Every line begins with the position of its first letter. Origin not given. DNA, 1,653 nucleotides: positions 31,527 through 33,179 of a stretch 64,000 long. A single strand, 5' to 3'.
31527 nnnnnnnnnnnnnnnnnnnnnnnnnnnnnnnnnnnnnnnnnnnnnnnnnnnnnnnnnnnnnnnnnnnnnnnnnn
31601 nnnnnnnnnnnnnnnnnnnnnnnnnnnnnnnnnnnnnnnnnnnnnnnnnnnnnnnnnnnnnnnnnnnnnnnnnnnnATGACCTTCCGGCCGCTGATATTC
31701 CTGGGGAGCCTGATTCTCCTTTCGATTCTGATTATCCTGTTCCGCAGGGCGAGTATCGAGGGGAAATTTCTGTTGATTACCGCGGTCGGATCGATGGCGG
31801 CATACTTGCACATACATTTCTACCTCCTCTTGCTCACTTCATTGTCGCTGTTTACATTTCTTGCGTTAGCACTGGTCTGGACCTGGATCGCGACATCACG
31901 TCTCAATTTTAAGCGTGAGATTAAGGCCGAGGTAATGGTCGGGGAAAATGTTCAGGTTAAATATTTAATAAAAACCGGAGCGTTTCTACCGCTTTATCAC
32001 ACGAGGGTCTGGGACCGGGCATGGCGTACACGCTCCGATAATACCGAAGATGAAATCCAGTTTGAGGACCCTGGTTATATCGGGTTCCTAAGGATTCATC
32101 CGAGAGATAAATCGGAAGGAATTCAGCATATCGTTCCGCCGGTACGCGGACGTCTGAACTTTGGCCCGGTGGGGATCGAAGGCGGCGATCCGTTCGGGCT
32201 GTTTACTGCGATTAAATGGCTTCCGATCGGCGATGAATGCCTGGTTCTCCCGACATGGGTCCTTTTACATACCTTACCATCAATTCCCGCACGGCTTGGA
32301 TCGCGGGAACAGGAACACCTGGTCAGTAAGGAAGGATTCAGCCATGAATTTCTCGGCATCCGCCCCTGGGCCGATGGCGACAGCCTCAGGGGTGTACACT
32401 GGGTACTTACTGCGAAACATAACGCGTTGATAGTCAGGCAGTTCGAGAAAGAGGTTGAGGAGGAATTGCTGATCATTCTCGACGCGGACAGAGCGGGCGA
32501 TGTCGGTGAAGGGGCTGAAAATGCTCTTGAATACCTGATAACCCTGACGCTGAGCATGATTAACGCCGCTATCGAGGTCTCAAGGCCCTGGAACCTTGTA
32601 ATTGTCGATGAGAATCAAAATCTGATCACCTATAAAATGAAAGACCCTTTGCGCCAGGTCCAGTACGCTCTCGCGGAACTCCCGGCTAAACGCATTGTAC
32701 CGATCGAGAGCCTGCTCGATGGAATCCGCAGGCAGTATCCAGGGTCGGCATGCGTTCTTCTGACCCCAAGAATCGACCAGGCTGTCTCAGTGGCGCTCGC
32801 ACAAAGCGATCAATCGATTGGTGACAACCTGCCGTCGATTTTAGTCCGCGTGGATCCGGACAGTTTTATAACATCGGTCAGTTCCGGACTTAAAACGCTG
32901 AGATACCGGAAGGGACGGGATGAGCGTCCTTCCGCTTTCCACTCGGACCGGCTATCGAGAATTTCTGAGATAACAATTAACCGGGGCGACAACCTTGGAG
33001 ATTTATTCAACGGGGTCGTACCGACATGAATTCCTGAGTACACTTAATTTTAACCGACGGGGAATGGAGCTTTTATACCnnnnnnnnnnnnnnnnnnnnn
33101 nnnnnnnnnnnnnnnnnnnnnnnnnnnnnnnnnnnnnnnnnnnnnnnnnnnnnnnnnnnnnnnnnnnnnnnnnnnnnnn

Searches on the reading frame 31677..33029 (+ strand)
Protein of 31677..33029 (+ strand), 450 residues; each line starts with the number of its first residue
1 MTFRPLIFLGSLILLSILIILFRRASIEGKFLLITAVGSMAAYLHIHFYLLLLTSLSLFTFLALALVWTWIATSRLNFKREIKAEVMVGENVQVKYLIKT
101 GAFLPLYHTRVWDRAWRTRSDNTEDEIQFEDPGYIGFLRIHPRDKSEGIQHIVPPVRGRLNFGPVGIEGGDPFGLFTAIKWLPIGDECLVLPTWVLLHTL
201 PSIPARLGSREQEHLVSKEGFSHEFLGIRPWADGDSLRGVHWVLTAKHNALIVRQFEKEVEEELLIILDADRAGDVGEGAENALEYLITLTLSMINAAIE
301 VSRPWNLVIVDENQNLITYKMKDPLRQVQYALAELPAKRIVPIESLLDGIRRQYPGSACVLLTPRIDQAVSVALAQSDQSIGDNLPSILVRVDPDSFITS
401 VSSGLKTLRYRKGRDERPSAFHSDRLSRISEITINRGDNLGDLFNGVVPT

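Call 75: search_protein_families(library=pfam, proteins=[window:31677-33029:+], max_evalue=0.001)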
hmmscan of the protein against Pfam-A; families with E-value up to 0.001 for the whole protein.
window:31677-33029:+ (450 aa): 1 family
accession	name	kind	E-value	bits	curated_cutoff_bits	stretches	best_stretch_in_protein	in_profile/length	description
PF01882.25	DUF58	-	1e-07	31.8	23.4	1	228-315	2-89/216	Protein of unknown function DUF58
